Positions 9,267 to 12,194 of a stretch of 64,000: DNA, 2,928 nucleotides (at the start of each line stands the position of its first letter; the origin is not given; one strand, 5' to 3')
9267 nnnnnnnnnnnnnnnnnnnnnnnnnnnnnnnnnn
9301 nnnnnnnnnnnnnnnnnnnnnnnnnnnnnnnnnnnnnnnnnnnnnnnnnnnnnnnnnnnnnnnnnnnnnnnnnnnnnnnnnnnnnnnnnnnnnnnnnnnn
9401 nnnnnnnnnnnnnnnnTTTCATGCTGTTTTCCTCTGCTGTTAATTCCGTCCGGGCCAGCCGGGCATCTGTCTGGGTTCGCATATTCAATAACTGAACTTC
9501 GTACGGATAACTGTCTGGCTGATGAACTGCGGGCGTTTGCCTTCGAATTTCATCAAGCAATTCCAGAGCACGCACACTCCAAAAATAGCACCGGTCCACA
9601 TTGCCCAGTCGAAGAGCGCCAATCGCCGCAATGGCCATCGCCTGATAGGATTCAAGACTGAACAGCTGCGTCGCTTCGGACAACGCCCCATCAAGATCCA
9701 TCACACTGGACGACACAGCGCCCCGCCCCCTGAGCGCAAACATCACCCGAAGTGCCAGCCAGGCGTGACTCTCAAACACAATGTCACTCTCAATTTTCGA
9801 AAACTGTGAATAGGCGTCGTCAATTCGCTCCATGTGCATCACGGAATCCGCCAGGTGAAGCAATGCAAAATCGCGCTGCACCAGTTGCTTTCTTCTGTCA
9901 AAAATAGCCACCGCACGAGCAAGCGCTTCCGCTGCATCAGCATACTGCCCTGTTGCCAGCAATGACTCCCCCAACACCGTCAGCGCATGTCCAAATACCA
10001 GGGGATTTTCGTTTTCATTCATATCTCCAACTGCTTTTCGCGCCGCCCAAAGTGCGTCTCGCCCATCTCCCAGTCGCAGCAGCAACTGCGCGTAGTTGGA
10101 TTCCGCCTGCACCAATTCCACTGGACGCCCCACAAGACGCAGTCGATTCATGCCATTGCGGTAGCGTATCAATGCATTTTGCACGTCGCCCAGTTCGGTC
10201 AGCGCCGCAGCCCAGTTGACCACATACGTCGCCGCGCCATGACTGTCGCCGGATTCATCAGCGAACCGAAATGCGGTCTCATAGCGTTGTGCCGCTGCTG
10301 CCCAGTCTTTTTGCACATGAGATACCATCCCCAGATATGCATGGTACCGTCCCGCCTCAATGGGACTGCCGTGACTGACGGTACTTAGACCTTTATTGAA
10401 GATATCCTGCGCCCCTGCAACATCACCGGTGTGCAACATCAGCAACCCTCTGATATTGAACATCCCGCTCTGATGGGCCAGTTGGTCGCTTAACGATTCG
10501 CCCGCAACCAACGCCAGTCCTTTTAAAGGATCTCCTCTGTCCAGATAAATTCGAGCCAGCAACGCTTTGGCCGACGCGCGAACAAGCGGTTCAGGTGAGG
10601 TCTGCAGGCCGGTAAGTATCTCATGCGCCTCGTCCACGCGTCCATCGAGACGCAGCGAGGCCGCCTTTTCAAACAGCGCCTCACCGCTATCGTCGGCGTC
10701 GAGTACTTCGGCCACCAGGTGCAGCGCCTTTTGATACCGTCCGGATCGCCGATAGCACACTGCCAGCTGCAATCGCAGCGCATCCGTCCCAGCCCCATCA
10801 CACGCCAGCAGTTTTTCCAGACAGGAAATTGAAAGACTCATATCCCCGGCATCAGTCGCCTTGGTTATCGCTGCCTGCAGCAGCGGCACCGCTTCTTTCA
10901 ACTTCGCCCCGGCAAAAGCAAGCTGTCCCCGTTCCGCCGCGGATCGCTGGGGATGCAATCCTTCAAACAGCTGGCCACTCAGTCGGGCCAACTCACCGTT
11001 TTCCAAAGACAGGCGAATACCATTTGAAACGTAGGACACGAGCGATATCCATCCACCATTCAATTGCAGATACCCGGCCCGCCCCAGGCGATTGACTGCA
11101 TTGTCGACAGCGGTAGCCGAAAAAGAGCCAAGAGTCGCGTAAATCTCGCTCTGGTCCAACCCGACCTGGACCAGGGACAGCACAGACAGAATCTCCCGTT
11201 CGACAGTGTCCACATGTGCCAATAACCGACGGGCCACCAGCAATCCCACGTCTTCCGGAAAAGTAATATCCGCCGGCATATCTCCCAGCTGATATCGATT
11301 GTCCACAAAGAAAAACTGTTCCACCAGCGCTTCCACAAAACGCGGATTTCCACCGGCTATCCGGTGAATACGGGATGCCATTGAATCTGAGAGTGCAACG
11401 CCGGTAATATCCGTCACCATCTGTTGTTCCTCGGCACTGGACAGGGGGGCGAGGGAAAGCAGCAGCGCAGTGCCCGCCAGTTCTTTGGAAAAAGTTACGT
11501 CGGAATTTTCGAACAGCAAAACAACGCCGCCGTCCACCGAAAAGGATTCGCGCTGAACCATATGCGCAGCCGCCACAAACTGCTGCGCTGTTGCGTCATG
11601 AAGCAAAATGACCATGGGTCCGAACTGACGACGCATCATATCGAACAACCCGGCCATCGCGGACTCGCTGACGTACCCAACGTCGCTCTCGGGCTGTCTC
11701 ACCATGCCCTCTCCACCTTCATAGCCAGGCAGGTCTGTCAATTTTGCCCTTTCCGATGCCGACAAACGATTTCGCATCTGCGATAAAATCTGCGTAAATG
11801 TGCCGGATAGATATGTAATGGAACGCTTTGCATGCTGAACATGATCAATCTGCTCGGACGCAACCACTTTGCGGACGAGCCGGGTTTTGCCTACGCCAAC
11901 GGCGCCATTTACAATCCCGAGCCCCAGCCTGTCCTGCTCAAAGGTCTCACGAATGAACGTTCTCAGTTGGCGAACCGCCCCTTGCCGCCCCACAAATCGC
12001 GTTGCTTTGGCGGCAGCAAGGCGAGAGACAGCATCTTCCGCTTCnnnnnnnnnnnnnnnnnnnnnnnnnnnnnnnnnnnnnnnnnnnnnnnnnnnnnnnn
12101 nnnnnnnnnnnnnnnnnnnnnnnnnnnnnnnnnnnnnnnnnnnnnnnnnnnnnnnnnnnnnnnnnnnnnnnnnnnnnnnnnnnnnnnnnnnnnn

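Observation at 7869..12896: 1675-aa single polypeptide combining a Ser/Thr kinase, STAND ATPase, TPR repeats, GAF and a sigma-54 activator with HTH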

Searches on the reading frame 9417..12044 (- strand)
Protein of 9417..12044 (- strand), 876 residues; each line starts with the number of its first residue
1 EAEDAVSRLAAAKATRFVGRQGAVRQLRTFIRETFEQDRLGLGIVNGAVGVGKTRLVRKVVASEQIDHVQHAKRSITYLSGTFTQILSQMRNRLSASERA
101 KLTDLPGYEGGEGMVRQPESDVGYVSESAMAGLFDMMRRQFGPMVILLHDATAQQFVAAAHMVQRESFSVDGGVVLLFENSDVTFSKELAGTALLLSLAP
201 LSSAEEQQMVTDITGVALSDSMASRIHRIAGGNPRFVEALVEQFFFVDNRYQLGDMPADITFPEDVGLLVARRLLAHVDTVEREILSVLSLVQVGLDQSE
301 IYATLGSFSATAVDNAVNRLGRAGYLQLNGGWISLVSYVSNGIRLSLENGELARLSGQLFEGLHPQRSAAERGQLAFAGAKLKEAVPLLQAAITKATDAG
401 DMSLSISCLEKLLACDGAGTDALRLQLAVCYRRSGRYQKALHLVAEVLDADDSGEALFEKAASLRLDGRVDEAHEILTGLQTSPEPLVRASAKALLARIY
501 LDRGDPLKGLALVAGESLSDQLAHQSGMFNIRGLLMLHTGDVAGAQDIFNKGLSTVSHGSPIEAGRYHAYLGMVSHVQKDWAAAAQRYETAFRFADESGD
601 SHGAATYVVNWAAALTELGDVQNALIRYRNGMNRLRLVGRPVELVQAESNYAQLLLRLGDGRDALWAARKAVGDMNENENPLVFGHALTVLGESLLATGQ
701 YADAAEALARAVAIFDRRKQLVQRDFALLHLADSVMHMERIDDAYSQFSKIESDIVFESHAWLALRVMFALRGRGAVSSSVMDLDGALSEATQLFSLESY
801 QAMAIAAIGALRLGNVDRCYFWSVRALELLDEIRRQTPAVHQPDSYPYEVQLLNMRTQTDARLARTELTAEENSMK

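Call 44: search_solved_structures(query=A3, max_evalue=1)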
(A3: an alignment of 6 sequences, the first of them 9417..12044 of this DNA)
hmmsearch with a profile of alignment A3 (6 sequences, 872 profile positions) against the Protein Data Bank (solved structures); distinct sequences matched with E-value up to 1: 121 (the best 60 are shown).
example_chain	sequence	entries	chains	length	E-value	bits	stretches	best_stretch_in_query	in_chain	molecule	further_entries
7obi_A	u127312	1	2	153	3.2e-07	32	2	385-451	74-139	CTPR-rv4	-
6een_C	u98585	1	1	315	5.1e-07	31.4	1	389-477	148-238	Designer Pentatricopeptide Protein dPPR10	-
6een_A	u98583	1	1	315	6.3e-06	27.8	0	389-474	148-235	Designer Pentatricopeptide Protein dPPR10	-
5i9h_A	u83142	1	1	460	1.6e-05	26.4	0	389-475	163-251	pentatricopeptide repeat protein dPPR-U8G2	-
5i9d_A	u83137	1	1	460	2.8e-05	25.6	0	416-478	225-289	pentatricopeptide repeat protein dPPR-U8A2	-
5i9f_A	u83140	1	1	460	3.4e-05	25.3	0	390-476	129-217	pentatricopeptide repeat protein dPPR-U10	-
5i9g_C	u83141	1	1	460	3.6e-05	25.2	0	426-474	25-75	pentatricopeptide repeat protein dPPR-U8C2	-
9k7u_A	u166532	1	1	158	5.7e-05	24.6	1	651-712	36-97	Heter-Zn2-HEHE-22A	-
6een_D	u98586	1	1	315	0.00012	23.5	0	387-476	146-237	Designer Pentatricopeptide Protein dPPR10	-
6een_B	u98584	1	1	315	0.00015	23.2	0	387-477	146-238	Designer Pentatricopeptide Protein dPPR10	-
6ejn_A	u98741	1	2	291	0.00031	22.2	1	418-450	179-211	Kinesin light chain 2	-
2kc7_A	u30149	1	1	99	0.00032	22.1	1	388-451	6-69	bfr218_protein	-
6f9i_A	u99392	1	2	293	0.00033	22.1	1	418-450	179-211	Kinesin light chain 2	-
3zfw_A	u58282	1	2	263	0.00036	21.9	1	418-450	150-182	KINESIN LIGHT CHAIN 2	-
5ojf_A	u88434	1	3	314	0.00047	21.6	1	418-450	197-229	Kinesin light chain 2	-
6mfv_A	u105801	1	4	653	0.063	14.5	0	657-747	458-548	tetratricopeptide repeat sensor PH0952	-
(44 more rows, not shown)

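Call 49: find_related_loci(query=A3, collection=genome_contigs, flank=9000)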
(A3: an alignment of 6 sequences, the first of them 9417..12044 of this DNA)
Query A3 (876 aa) in genome_contigs; peptide patterns used: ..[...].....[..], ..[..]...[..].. (x = any residue, [..] = any of these).
198 stretches matched a pattern; 15 encode a relative of the query (tblastn E <= 1e-3); 15 distinct loci.
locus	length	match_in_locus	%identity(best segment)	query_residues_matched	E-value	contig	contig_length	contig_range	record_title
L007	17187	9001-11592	42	1-860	0e+0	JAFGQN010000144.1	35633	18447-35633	MAG: Deltaproteobacteria bacterium isolate Zod_Metabat.76 k87_7261333, whole genome shotgun sequence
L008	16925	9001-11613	40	9-876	0e+0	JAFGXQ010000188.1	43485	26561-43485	MAG: Deltaproteobacteria bacterium isolate ZodW_Metabat.4 k87_16354602, whole genome shotgun sequence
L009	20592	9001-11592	45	1-874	0e+0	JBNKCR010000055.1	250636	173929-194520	MAG: Polyangia bacterium isolate F1F2.bin.2.orig k141_2522518, whole genome shotgun sequence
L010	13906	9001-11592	30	1-852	1e-77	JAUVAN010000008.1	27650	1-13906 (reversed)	MAG: Deltaproteobacteria bacterium isolate CSMAG_220 CSMAG_220_k127_5570467_length_27650_cov_11.0000, whole genome shotg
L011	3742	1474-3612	31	1-704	1e-69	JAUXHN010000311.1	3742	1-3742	MAG: Deltaproteobacteria bacterium isolate CSMAG_2956 CSMAG_2956_k119_936332_length_3742_cov_7.0000, whole genome shotgu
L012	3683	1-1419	38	388-852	9e-65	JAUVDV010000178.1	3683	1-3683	MAG: Deltaproteobacteria bacterium isolate CSMAG_306 CSMAG_306_k141_2759494_length_3683_cov_13.0000, whole genome shotgu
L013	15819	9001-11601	27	3-855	3e-51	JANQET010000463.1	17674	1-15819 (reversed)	MAG: Myxococcota bacterium isolate PL23a_bin.40 k99_2535976, whole genome shotgun sequence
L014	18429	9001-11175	30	1-717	9e-45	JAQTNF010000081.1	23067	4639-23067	MAG: Deltaproteobacteria bacterium isolate STA_58 NODE_4191_length_23067_cov_3.818396_Sandtown_A, whole genome shotgun s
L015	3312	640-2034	36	399-857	2e-43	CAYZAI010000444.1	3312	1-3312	MAG TPA_asm: uncultured Myxococcales bacterium isolate binchicken_co129_650 genome assembly, contig: NODE_114456_length_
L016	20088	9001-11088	30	44-733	9e-43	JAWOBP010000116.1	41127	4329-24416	MAG: Polyangia bacterium isolate BLK3-3.bin.217 k191_1201550, whole genome shotgun sequence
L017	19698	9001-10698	31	315-870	2e-41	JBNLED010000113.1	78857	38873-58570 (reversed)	MAG: Polyangia bacterium isolate C1C2.bin.34.orig k141_810791, whole genome shotgun sequence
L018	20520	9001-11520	28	12-845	5e-39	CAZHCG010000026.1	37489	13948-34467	MAG TPA_asm: uncultured Myxococcales bacterium isolate binchicken_co17_433 genome assembly, contig: NODE_3173_length_374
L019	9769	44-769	34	617-856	6e-25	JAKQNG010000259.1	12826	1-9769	MAG: Deltaproteobacteria bacterium isolate USDV_metabat.110 k141_706539, whole genome shotgun sequence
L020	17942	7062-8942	27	42-677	4e-29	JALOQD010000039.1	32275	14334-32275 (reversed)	MAG: Myxococcota bacterium isolate Prado146 scaffold_2583, whole genome shotgun sequence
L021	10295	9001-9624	28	444-641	1e-4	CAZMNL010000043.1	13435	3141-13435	MAG TPA_asm: uncultured Anaerolineaceae bacterium isolate SRP141376_co3_48 genome assembly, contig: NODE_12684_length_13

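Call 58: predict_structure(alignment_id=A3)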
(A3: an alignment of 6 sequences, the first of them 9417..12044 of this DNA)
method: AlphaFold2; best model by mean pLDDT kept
length: 876 residues; sequences in the alignment: 6
mean_pLDDT: 81.6   pTM: 0.57
mean pLDDT of the five models: 81.6, 78.6, 78.6, 76.1, 75.0
residues with pLDDT >= 90: 355; 70-90: 367; 50-70: 88; < 50: 66
segments of 3 or more residues with pLDDT < 50: 1-15, 102-126, 247-261, 867-876
pLDDT, mean of each block of 10 residues (from residue 1): 35 56 90 88 83 84 82 82 73 64 41 29 48 73 82 75 70 86 69 84 82 68 69 73 55 47 61 80 92 85 88 85 71 78 86 92 89 92 92 84 88 76 90 86 91 89 90 94 91 94 88 87 92 92 95 86 91 93 95 81 87 89 85 74 90 91 92 84 94 94 97 92 94 95 95 90 95 92 92 78 95 91 92 82 85 85 52 35
secondary structure, 60 per line:
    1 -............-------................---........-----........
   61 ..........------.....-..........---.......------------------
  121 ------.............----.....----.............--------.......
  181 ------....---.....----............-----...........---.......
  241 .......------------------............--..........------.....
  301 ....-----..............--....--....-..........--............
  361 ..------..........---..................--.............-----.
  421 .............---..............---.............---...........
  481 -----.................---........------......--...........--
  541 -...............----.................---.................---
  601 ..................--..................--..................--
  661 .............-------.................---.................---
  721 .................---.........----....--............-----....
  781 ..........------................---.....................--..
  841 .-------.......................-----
elements in order (helices of 4 or more, strands of 3 or more residues): H2-13 H21-36 E40-47 H53-70 E77-81 H83-92 H96-102 H127-139 E144-148 H153-165 E174-180 H187-190 E194-198 H203-214 H220-230 H234-247 H266-277 H280-289 H298-304 H310-323 E326-329 E332-335 H337-346 H349-362 H369-378 H382-399 H402-414 H420-433 H437-450 H454-466 H470-480 H486-502 H506-513 H520-525 H528-538 H542-556 H561-577 H581-597 H601-618 H621-638 H641-658 H661-673 H681-697 H701-717 H721-737 H741-749 H754-757 H760-771 H777-790 H797-812 H816-836 H849-871

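Call 62: fold_search(model_id=the predicted structure, library=pdb)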
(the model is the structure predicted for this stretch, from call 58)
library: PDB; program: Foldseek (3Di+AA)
matches with E <= 10: 1817; with E <= 0.001: 310
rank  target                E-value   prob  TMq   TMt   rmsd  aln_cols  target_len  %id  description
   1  6mfv_A                3.2e-11  1.00  0.28  0.37  21.6       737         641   12  Crystal structure of the Signal Transduction ATPase with Numerous Domains (STAND) protein with a tetratricopeptide rep (released 2019-02-20)
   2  8dgc_A                8.1e-09  1.00  0.22  0.12  24.9       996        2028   15  Avs3 bound to phage PhiV-1 terminase (released 2022-08-03)
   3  8dgc_B                1.0e-08  1.00  0.22  0.12  25.0       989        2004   15  Avs3 bound to phage PhiV-1 terminase (released 2022-08-03)
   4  8bbg_D                6.3e-08  1.00  0.19  0.15  22.8       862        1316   13  Structure of the IFT-A complex; anterograde IFT-A train model (released 2022-12-21)
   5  5dse_C                1.5e-07  1.00  0.30  0.36  28.9       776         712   15  Crystal Structure of the TTC7B/Hyccin Complex (released 2015-12-02)
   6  9hvq_Q                2.3e-07  1.00  0.27  0.27  31.5       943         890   12  Structure of the transcribing Pol II-DSIF-PAF-SPT6-RECQL5 complex (released 2025-07-16)
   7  5l9u_F                2.6e-07  1.00  0.30  0.47  10.0       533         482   15  Model of human Anaphase-promoting complex/Cyclosome (APC/C-CDH1) with a cross linked Ubiquitin variant-substrate-UBE2C (released 2016-09-14)
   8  5g05_H                3.8e-07  1.00  0.30  0.45   9.1       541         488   17  Cryo-EM structure of combined apo phosphorylated APC (released 2016-05-25)
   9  9rtt_Q                4.3e-07  1.00  0.20  0.19  29.8       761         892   11  Activated Elongation Complex with IWS1 and ELOF1 (released 2025-09-03)
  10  4buj_B                4.3e-07  1.00  0.24  0.17  34.8      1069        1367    9  Crystal structure of the S. cerevisiae Ski2-3-8 complex (released 2013-08-28)
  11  6hc2_S                4.4e-07  1.00  0.23  0.47  10.2       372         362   18  Crystal structure of NuMA/LGN hetero-hexamers (released 2019-05-29)
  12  8fgw_D                4.4e-07  1.00  0.20  0.15  23.3       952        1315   11  Human IFT-A complex structures provide molecular insights into ciliary transport (released 2023-02-22)
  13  7yeh_A                4.9e-07  1.00  0.34  0.29  17.2       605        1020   16  Cryo-EM structure of human OGT-OGA complex (released 2023-07-12)
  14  3sf4_A                6.9e-07  1.00  0.26  0.59   9.3       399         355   14  Crystal structure of the complex between the conserved cell polarity proteins Inscuteable and LGN (released 2011-11-23)
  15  7ntf_A                6.9e-07  1.00  0.35  0.34   9.3       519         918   16  Cryo-EM structure of unliganded O-GlcNAc transferase (released 2021-11-17)
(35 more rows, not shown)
